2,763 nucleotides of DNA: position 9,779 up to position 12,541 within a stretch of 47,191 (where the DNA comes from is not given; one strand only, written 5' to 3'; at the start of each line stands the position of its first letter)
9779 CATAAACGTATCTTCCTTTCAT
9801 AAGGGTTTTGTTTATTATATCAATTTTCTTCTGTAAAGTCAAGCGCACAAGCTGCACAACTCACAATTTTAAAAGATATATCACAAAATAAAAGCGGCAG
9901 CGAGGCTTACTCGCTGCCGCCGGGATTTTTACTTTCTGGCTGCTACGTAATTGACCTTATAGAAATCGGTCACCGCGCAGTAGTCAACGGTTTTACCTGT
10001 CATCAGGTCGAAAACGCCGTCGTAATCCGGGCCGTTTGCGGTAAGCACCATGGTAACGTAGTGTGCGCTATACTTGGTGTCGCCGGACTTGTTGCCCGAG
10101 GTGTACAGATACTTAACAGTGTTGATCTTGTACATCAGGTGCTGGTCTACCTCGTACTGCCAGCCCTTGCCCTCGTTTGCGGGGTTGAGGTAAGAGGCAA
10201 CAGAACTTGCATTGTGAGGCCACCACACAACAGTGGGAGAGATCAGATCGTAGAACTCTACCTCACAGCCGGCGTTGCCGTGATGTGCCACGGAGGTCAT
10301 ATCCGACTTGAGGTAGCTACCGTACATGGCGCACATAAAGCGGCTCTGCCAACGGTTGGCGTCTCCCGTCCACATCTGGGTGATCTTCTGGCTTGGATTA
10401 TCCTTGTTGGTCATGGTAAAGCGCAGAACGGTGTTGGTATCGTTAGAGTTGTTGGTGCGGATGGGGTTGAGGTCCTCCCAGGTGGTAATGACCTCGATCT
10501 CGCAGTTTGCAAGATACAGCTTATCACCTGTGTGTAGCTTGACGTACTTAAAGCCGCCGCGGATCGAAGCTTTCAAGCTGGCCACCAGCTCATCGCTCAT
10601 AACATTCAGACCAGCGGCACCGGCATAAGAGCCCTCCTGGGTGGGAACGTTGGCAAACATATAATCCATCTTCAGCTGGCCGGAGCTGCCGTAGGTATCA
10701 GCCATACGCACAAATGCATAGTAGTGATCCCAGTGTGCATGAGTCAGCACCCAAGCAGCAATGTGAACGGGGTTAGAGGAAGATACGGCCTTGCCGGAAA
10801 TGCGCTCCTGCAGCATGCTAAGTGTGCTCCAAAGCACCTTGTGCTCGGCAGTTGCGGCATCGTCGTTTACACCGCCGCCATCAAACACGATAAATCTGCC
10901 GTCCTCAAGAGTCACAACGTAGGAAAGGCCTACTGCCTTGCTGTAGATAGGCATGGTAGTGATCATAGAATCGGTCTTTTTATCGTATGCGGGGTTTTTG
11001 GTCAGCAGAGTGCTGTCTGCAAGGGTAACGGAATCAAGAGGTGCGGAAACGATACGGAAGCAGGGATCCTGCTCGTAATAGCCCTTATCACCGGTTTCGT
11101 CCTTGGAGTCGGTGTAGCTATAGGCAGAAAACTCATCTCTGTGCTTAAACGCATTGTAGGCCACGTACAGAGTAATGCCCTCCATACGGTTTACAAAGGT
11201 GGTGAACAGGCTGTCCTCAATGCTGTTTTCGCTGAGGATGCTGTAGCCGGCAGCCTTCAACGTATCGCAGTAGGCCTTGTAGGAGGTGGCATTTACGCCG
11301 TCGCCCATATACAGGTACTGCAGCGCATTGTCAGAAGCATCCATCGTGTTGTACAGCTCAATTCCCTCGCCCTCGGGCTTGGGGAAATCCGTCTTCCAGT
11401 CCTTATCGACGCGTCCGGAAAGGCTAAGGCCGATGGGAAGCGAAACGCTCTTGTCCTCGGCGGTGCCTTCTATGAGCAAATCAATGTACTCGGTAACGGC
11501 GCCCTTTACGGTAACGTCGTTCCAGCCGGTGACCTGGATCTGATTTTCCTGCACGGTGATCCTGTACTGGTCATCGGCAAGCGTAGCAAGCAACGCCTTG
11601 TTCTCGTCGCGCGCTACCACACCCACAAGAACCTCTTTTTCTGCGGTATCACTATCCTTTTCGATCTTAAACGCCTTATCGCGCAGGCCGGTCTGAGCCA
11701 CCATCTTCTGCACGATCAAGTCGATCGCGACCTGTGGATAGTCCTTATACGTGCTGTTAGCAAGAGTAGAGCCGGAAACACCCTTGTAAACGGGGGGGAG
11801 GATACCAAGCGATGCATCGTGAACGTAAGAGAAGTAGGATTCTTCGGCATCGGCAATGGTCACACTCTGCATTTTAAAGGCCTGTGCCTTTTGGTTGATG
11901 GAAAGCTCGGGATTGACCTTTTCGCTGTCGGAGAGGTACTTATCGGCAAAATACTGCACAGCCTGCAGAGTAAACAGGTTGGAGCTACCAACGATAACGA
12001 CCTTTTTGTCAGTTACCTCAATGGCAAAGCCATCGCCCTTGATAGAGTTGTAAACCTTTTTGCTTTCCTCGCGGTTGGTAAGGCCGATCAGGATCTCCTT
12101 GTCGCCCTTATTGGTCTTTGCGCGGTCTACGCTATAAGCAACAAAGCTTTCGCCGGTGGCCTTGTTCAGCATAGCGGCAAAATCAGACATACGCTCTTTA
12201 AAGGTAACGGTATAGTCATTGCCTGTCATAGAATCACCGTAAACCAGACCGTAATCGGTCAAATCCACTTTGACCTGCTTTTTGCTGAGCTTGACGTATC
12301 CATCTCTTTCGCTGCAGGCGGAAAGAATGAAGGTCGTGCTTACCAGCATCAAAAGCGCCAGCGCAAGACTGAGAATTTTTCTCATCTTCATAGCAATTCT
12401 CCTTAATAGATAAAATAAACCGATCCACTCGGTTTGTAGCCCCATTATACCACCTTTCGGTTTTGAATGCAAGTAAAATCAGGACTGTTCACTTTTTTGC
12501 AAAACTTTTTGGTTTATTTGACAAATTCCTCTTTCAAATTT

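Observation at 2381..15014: Five tandem paralogs of an ~800-aa lipoprotein ending in a ComEC-type MBL-fold domain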

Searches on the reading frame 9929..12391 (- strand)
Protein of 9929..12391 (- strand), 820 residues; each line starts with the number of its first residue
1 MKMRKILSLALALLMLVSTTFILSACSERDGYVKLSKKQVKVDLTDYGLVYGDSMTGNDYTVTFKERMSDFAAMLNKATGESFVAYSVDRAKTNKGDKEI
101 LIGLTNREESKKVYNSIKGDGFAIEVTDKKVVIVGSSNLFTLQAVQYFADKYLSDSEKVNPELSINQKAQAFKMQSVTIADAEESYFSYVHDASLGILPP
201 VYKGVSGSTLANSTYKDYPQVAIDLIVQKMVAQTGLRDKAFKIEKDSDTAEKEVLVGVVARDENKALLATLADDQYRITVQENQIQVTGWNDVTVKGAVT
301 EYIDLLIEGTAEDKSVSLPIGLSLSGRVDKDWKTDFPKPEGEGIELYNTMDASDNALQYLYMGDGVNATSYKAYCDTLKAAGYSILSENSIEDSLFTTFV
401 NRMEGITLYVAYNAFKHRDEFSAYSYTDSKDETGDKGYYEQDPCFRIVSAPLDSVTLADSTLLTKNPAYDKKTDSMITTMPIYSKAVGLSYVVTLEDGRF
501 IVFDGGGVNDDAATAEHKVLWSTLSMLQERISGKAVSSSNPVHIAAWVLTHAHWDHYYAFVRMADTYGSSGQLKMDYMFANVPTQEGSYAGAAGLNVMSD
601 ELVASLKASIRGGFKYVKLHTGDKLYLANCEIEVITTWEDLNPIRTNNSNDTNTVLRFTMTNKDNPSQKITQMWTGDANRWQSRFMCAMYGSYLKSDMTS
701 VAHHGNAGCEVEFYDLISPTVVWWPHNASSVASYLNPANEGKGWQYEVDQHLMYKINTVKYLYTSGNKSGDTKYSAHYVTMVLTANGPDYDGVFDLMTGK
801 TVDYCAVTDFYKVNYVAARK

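Call 3: search_protein_families(library=pfam, proteins=[window:9929-12391:-], max_evalue=1)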
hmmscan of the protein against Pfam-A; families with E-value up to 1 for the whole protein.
window:9929-12391:- (820 aa): 8 families
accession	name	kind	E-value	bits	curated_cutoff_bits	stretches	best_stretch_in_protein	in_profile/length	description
PF00753.33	Lactamase_B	-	8.4e-05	23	22.7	1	488-566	6-66/196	Metallo-beta-lactamase superfamily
PF12971.12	NAGLU_N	-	0.00027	21.1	28.3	0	118-153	28-63/82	Alpha-N-acetylglucosaminidase (NAGLU) N-terminal domain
PF02838.20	Glyco_hydro_20b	-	0.034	15.3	26.1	0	238-290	47-92/124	Glycosyl hydrolase family 20, domain 2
PF25223.1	DUF7841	-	0.053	14.2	25.2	1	31-85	33-89/114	Domain of unknown function (DUF7841)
PF05908.16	Gamma_PGA_hydro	-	0.054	13.4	22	1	95-137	100-142/191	Poly-gamma-glutamate hydrolase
PF13786.12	DUF4179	-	0.089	13.7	30.1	1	2-70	5-82/94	Domain of unknown function (DUF4179)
PF04769.18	MATalpha_HMGbox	-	0.14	11.9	28.1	1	658-692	61-95/194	Mating-type protein MAT alpha 1 HMG-box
PF12706.13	Lactamase_B_2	-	0.18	11.8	27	1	538-568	25-53/200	Beta-lactamase superfamily domain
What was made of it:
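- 9929..12391 (-): Paralog 4 (820 aa from ATG 12391). Lipobox LSAC. Motifs: HAHWDH 10724-10741, NDTNT 10430-10444, WTGDA 10358-10372, AHHG 10277-10288. Pfam Lactamase_B scores 23.0 bits, just above the 22.7-bit cut-off (call 3).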

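Call 4: search_protein_families(library=ncbifam, proteins=[window:9929-12391:-], max_evalue=1)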
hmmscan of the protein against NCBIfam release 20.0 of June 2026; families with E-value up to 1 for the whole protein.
window:9929-12391:- (820 aa): 1 family
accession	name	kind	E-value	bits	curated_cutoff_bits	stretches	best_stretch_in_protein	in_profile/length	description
NF045871.1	MBA_Nterm_para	domain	0.18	11.5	55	1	2-51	3-54/132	MBA family surface membrane protein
